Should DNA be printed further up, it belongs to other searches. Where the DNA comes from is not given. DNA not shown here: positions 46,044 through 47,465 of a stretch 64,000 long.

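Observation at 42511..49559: CoA-ester cluster with three distinct CitE/HpcH-family lyase paralogs, a double-hot-dog hydratase, an acyl-CoA ligase and TesB: candidate C4/C5-dicarboxylate (itaconate, mesaconate or citramalate type) pathway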

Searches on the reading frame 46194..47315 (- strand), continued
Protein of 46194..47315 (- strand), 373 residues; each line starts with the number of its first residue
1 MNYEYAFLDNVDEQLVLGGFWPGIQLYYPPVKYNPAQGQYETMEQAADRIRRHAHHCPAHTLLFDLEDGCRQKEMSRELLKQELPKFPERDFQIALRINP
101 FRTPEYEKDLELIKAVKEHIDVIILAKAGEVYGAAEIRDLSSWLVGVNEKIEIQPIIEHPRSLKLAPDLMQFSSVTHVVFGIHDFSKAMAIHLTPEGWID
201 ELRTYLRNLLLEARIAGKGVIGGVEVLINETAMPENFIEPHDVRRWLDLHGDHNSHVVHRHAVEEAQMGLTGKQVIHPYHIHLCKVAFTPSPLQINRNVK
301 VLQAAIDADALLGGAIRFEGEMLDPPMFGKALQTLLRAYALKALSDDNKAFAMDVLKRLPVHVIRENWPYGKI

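Call 24: search_solved_structures(query=window:46194-47315:-, max_evalue=0.01, show_alignments=5)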
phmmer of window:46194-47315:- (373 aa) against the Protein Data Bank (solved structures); distinct sequences matched with E-value up to 0.01: 14.
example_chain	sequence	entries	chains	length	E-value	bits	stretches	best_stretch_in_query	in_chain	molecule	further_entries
5vxc_A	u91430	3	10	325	1.1e-09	41.2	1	260-343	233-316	Citrate lyase subunit beta-like protein, mitochondrial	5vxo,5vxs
1sgj_A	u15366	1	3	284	3.6e-09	39.5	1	265-336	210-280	citrate lyase, beta subunit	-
8khl_A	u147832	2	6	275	2.6e-07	33.4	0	267-338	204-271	Probable acyl-CoA lyase beta chain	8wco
9nzb_A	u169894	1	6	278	2.7e-07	33.4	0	267-338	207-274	Acyl-CoA lyase beta chain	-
5ugr_A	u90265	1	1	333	3.1e-07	33.2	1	266-332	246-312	Malyl-CoA lyase/beta-methylmalyl-CoA lyase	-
4l9y_A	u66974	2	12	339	9.7e-07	31.6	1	261-329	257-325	Malyl-CoA lyase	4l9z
6aq4_A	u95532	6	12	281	5.9e-06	29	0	261-337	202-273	Citrate lyase subunit beta-like protein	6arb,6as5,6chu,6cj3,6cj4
1z6k_A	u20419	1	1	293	6.9e-06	28.8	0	261-337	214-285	Citrate Lyase beta subunit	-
3r4i_A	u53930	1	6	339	2.2e-05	27.1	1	57-188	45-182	Citrate Lyase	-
1u5v_A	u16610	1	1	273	0.00032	23.3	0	261-337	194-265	citE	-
1u5h_A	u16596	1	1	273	0.00034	23.2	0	261-337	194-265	citE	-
3qll_A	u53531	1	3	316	0.00039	23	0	46-186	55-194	Citrate lyase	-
5f4h_A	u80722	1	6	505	0.0037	19.8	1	101-226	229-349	Nucleotide binding protein PINc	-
5yww_A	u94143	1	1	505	0.0085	18.6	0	101-226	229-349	Nucleotide binding protein PINc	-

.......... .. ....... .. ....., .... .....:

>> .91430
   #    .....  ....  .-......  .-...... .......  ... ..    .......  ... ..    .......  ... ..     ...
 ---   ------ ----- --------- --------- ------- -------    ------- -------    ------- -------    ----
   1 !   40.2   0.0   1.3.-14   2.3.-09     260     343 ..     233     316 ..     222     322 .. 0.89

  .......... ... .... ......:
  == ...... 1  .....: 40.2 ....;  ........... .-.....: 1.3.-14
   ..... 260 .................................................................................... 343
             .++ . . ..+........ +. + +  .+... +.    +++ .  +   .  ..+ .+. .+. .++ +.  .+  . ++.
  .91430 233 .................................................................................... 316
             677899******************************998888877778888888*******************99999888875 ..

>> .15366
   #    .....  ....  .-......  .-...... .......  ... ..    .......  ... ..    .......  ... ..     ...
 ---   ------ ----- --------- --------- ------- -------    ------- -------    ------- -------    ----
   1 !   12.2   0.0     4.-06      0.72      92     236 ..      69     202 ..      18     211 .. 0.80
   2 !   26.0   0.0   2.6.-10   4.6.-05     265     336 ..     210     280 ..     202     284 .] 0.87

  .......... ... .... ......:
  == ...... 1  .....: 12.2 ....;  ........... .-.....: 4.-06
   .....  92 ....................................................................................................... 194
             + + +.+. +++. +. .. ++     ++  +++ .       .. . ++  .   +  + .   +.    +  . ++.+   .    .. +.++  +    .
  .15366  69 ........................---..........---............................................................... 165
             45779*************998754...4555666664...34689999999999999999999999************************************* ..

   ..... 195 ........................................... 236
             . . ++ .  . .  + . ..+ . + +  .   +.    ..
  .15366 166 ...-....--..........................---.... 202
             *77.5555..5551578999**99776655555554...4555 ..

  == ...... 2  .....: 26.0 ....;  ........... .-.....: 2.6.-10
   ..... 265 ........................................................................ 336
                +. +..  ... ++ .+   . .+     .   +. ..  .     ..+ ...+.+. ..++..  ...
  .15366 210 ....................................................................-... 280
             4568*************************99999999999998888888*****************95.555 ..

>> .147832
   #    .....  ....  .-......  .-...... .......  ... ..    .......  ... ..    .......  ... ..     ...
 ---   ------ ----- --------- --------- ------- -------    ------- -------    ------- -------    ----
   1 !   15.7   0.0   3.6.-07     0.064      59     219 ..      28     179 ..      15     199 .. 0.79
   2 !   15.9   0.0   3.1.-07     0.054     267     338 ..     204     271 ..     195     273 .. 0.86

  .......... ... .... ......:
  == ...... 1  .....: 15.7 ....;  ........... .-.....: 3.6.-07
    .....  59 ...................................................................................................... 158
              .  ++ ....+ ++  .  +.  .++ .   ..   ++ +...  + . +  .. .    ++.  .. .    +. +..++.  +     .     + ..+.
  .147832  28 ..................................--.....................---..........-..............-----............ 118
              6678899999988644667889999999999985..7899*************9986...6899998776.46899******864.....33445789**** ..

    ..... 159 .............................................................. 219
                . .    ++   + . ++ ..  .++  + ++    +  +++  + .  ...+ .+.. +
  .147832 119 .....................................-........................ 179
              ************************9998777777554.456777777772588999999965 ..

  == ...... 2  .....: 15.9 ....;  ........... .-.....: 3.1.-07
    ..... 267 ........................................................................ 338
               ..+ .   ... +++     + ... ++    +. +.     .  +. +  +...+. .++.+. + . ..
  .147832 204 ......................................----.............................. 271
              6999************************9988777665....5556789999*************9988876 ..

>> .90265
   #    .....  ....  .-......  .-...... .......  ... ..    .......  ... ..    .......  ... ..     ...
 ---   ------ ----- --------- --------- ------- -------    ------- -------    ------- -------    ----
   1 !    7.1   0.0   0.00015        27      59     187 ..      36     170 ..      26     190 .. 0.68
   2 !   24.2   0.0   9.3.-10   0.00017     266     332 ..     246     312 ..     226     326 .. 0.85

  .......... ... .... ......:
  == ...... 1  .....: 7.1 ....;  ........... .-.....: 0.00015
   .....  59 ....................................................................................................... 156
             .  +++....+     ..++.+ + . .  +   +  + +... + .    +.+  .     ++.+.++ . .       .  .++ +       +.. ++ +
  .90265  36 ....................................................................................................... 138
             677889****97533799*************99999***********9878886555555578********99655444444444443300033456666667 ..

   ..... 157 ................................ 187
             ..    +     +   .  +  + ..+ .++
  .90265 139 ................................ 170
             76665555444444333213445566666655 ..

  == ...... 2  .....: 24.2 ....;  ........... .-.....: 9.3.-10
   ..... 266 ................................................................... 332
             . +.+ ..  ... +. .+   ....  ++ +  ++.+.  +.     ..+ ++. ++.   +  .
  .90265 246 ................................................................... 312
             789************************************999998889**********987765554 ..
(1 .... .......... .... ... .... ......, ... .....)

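Call 38: find_encoding_contigs(protein=P0073, flank=10000, max_places=2)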
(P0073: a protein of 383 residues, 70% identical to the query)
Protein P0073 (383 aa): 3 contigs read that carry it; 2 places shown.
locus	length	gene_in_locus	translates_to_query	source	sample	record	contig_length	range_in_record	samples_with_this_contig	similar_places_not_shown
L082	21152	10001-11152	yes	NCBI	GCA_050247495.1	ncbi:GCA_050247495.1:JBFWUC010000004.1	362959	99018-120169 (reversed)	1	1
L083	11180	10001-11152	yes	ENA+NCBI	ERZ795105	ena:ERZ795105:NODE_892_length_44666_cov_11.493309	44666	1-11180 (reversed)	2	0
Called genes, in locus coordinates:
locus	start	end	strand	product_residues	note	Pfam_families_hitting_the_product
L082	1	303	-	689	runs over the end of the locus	PF00474:SSF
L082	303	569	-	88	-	PF13937:DUF4212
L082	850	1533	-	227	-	PF00072:Response_reg, PF00196:GerE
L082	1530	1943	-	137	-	PF00072:Response_reg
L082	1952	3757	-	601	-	PF00512:HisKA, PF02518:HATPase_c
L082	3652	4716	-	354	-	-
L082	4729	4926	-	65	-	-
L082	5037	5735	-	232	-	PF00929:RNase_T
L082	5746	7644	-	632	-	PF00027:cNMP_binding (weak), PF00571:CBS, PF03445:DUF294, PF10335:DUF294_C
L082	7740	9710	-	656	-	PF16177:ACAS_N, PF00501:AMP-binding, PF13193:AMP-binding_C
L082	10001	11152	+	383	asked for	PF03328:HpcH_HpaI, PF15617:C-C_Bond_Lyase (faint)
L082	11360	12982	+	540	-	PF00501:AMP-binding, PF13193:AMP-binding_C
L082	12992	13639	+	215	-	PF03350:UPF0114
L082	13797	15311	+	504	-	PF05681:Fumerase, PF05683:Fumerase_C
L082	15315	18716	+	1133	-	PF17757:UvrB_inter, PF21132:MFD_D3, PF02559:CarD_TRCF_RID, PF00270:DEAD, PF04851:ResIII, PF00271:Helicase_C, PF03461:TRCF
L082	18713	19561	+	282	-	PF13284:DUF4072, PF00702:Hydrolase, PF12710:HAD, PF08282:Hydrolase_3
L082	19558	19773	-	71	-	PF11943:DUF3460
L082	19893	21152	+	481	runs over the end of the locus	PF00512:HisKA, PF02518:HATPase_c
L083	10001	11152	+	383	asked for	PF03328:HpcH_HpaI, PF15617:C-C_Bond_Lyase (faint)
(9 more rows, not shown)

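Call 39: find_encoding_contigs(protein=P0069, flank=10000, max_places=2)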
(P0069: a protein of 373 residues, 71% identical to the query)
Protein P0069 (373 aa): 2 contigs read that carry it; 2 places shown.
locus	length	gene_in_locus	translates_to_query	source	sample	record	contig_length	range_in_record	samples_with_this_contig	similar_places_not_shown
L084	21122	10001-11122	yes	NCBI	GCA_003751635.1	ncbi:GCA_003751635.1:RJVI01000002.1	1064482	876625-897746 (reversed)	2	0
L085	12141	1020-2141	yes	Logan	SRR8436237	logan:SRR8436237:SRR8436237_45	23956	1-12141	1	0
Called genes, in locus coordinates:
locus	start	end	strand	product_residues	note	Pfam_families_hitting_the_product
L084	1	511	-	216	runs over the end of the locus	PF00116:COX2, PF00034:Cytochrom_C (weak), PF13442:Cytochrome_CBB3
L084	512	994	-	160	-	PF02790:COX2_TM (weak)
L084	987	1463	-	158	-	PF10003:DUF2244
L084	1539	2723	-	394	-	PF01663:Phosphodiest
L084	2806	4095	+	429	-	PF07690:MFS_1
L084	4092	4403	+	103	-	PF13442:Cytochrome_CBB3, PF00034:Cytochrom_C (weak)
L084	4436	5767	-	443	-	PF26769:HAMP_PhoQ, PF02518:HATPase_c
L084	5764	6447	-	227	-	PF00072:Response_reg, PF00486:Trans_reg_C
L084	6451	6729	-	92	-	PF03413:PepSY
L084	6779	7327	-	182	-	-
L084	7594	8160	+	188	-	PF14803:Zn_ribbon_Nudix, PF00293:NUDIX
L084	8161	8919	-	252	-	PF01497:Peripla_BP_2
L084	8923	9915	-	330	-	PF03328:HpcH_HpaI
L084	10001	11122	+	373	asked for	PF15617:C-C_Bond_Lyase (weak), PF03328:HpcH_HpaI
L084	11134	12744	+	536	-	PF00501:AMP-binding, PF13193:AMP-binding_C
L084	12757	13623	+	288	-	PF03328:HpcH_HpaI, PF15617:C-C_Bond_Lyase (faint)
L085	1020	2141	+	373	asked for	PF15617:C-C_Bond_Lyase (weak), PF03328:HpcH_HpaI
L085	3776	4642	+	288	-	PF03328:HpcH_HpaI, PF15617:C-C_Bond_Lyase (faint)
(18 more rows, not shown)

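Call 51: search_protein_families(library=pfam, proteins=[L071:4986-7541:+, L081:10820-13087:+], max_evalue=0.001)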
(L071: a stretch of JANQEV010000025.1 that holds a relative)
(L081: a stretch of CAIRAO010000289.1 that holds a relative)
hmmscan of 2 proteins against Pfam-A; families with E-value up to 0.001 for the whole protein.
L071:4986-7541:+ (852 aa): 4 families
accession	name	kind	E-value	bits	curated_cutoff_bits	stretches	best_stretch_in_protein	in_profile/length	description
PF00501.34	AMP-binding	-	1.4e-72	245.1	29.9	1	44-414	7-384/384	AMP-binding enzyme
PF03328.21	HpcH_HpaI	-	4.2e-28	98.6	25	1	569-781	1-221/221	HpcH/HpaI aldolase/citrate lyase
PF13193.12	AMP-binding_C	-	1.3e-11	45.6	24.5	1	464-540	1-76/76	AMP-binding enzyme C-terminal domain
PF15617.12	C-C_Bond_Lyase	-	7e-05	22.6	28.4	1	766-838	244-312/320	C-C_Bond_Lyase of the TIM-Barrel fold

L081:10820-13087:+ (756 aa): 3 families
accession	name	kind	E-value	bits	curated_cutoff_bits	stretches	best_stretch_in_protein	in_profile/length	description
PF01515.24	PTA_PTB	-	4.6e-90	302.7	24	1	428-750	1-319/319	Phosphate acetyl/butaryl transferase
PF00390.24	malic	-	3.6e-28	99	23.1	1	19-151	2-182/182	Malic enzyme, N-terminal domain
PF03949.21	Malic_M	-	6.1e-20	72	23.5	1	165-361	3-232/258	Malic enzyme, NAD binding domain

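Call 65: search_protein_representatives(protein=window:46194-47315:-)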
Query: 373 residues. Proteins with E-value up to 0.001 (for the whole library): 1338; up to 1e-10: 115; up to 1e-30: 28. The best 150 are listed.
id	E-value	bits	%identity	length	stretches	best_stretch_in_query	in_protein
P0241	7.0e-129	446.7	70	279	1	96-372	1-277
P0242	4.8e-113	394.6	51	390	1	20-372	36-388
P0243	1.8e-106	373.0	48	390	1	15-370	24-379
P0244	3.1e-100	352.5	66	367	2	142-318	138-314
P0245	6.2e-99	348.2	48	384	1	19-371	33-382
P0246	1.1e-91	324.3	43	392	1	16-372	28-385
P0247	1.3e-81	291.2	64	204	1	175-372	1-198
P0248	1.2e-80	288.0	49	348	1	21-347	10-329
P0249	5.7e-79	282.5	69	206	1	16-196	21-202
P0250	1.5e-73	264.7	67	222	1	152-328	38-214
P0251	5.1e-66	239.9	63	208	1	170-346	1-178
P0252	9.4e-49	183.0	41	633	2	17-247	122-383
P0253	1.2e-45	172.9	66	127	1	43-164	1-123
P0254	3.4e-45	171.3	75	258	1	269-372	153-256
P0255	2.6e-44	168.4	75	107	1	268-373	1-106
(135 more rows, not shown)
